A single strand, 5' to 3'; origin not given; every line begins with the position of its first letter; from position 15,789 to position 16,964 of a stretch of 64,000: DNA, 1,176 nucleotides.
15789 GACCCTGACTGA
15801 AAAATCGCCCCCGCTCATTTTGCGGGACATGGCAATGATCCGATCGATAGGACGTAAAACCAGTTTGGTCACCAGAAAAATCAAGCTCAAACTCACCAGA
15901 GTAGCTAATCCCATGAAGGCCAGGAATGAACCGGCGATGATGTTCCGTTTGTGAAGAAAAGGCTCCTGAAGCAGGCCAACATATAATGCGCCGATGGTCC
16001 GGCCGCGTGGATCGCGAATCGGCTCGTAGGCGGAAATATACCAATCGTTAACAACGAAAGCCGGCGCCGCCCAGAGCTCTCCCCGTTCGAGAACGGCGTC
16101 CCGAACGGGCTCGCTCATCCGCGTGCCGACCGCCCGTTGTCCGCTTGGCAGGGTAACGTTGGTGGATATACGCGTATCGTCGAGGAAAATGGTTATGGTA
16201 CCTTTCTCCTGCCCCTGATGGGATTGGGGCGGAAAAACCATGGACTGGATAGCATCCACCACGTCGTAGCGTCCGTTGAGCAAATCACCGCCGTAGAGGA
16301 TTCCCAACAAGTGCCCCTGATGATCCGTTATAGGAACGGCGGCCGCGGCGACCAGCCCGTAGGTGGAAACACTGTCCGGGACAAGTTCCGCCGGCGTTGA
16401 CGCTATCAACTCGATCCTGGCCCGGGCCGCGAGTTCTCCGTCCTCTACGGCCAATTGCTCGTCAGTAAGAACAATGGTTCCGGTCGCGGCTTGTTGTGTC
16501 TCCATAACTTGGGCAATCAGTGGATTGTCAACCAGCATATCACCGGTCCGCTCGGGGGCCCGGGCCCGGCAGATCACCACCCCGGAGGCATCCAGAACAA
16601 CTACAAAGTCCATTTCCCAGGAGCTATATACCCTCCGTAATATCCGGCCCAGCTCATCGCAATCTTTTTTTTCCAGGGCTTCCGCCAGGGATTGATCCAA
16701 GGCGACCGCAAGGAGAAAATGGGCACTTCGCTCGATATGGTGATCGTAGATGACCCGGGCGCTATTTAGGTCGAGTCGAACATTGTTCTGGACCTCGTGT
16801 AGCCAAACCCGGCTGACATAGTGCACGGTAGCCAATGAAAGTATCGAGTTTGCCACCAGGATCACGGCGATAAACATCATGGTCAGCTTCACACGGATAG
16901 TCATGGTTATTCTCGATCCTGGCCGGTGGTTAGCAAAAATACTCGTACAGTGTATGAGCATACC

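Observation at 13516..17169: Sigma-54 activator two-component pair encoded divergently from a consensus sigma-54 promoter that precedes the hydrogenase operon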

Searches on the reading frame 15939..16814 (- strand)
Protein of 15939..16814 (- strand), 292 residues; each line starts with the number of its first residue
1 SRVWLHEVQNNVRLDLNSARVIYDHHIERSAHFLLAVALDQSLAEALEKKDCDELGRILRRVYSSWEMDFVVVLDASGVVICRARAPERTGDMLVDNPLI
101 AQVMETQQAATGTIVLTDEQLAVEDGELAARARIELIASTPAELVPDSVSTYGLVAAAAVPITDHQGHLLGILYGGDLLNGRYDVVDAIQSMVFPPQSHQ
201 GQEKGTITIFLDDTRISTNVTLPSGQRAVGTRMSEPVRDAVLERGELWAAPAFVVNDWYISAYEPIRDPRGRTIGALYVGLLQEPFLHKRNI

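Call 60: search_solved_structures(query=window:15939-16814:-, max_evalue=1)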
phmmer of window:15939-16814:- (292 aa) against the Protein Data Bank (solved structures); distinct sequences matched with E-value up to 1: 2.
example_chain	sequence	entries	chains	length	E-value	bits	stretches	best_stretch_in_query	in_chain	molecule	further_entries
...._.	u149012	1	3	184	2.8e-05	26.9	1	212-281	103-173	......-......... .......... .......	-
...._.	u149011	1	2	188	0.0018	20.9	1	214-283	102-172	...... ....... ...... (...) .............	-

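Call 95: predict_structure(alignment_id=A4)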
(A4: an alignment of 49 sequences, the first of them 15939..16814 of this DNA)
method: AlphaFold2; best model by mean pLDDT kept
length: 292 residues; sequences in the alignment: 49
mean_pLDDT: 91.2   pTM: 0.89
mean pLDDT of the five models: 91.2, 90.9, 90.7, 90.1, 88.9
residues with pLDDT >= 90: 221; 70-90: 52; 50-70: 17; < 50: 2
segments of 3 or more residues with pLDDT < 50: none
pLDDT, mean of each block of 10 residues (from residue 1): 79 94 94 96 94 92 90 97 91 97 98 97 94 83 64 98 95 98 93 77 85 95 90 92 96 88 97 97 85 78
secondary structure, 60 per line:
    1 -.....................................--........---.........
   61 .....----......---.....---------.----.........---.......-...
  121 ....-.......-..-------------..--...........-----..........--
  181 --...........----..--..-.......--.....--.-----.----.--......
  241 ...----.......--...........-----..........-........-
elements in order: H2-38 H41-48 H52-65 E70-75 E79-83 H98-106 E110-116 H118-124 H126-132 E153-163 E169-178 H183-193 E205-211 E214-218 H235-243 E248-254 E257-267 E273-282 H284-291

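Call 97: fold_search(model_id=the predicted structure, library=pdb)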
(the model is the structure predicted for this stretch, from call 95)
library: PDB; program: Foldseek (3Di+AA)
matches with E <= 10: 1771; with E <= 0.001: 140
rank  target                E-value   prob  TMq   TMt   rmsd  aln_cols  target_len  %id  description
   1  9a5d_A                5.0e-09  1.00  0.42  0.21  46.6       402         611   10  Integrative model of WALK-YYCH by crosslinking MS and deep learning (released 2024-09-18)
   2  3c38                  1.7e-08  1.00  0.51  0.66   8.8       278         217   14  Crystal structure of the periplasmic domain of Vibrio Cholerae LuxQ (released 2009-01-27)
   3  9heh                  3.8e-08  1.00  0.46  0.47   8.7       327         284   13  Structure of the ligand binding domain of the chemoreceptor MkcA (DSOMK10_RS0100305) of Dickeya solani MK10 in complex w (released 2025-08-06)
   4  3by9_A                5.4e-08  1.00  0.51  0.56   8.1       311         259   12  Crystal structure of the V. cholerae Histidine Kinase DctB Sensor Domain (released 2008-08-12)
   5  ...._B                6.9e-08  1.00  0.34  0.61   8.0       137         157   23  Sensor domain of Oscillibacter ruminantium chemoreceptor in complex with formate. (released 2025-02-12)
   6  4jgp_B                8.3e-08  1.00  0.41  0.55   9.4       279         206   11  The crystal structure of sporulation kinase D sensor domain from Bacillus subtilis subsp in complex with pyruvate at 2 (released 2013-05-15)
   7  2hj9_C                9.4e-08  1.00  0.50  0.66   6.9       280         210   10  Crystal structure of the Autoinducer-2-bound form of Vibrio harveyi LuxP complexed with the periplasmic domain of LuxQ (released 2006-09-26)
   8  4jgo_B                9.4e-08  1.00  0.41  0.53   8.6       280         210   12  The crystal structure of sporulation kinase d sensor domain from Bacillus subtilis subsp. (released 2013-05-15)
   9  4jgr_B                1.1e-07  1.00  0.37  0.50  10.5       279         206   11  The crystal structure of sporulation kinase D mutant sensor domain, R131A, from Bacillus subtilis subsp at 2.4A resolu (released 2013-05-15)
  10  4jgq_B                1.2e-07  1.00  0.36  0.49  10.8       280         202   11  The crystal structure of sporulation kinase D mutant sensor domain, r131a, from Bacillus subtilis subsp in co-crystall (released 2013-05-15)
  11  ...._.                1.3e-07  1.00  0.32  0.59   8.4       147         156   20  Sensor domain of Asticcacaulis benevestitus chemoreceptor in complex with formate. (released 2025-02-12)
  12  8w7p_B                1.3e-07  1.00  0.52  0.60   6.6       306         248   10  Extracellular domain of a sensor histidine kinase (released 2024-01-10)
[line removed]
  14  5ere                  1.3e-07  1.00  0.39  0.24   9.1       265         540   12  Extracellular ligand binding receptor from Desulfohalobium retbaense DSM5692 (released 2016-08-10)
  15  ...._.                1.3e-07  1.00  0.34  0.62   8.0       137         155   23  Sensor domain of Oscillibacter ruminantium chemoreceptor in complex with formate. (released 2025-02-12)
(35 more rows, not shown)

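Call 101: search_solved_structures(query=window:15939-16814:-, max_evalue=1, show_alignments=2)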
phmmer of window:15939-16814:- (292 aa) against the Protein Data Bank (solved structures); distinct sequences matched with E-value up to 1: 2.
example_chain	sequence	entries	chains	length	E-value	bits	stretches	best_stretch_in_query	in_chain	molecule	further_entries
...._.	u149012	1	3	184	2.8e-05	26.9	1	212-281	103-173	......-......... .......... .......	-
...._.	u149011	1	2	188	0.0018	20.9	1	214-283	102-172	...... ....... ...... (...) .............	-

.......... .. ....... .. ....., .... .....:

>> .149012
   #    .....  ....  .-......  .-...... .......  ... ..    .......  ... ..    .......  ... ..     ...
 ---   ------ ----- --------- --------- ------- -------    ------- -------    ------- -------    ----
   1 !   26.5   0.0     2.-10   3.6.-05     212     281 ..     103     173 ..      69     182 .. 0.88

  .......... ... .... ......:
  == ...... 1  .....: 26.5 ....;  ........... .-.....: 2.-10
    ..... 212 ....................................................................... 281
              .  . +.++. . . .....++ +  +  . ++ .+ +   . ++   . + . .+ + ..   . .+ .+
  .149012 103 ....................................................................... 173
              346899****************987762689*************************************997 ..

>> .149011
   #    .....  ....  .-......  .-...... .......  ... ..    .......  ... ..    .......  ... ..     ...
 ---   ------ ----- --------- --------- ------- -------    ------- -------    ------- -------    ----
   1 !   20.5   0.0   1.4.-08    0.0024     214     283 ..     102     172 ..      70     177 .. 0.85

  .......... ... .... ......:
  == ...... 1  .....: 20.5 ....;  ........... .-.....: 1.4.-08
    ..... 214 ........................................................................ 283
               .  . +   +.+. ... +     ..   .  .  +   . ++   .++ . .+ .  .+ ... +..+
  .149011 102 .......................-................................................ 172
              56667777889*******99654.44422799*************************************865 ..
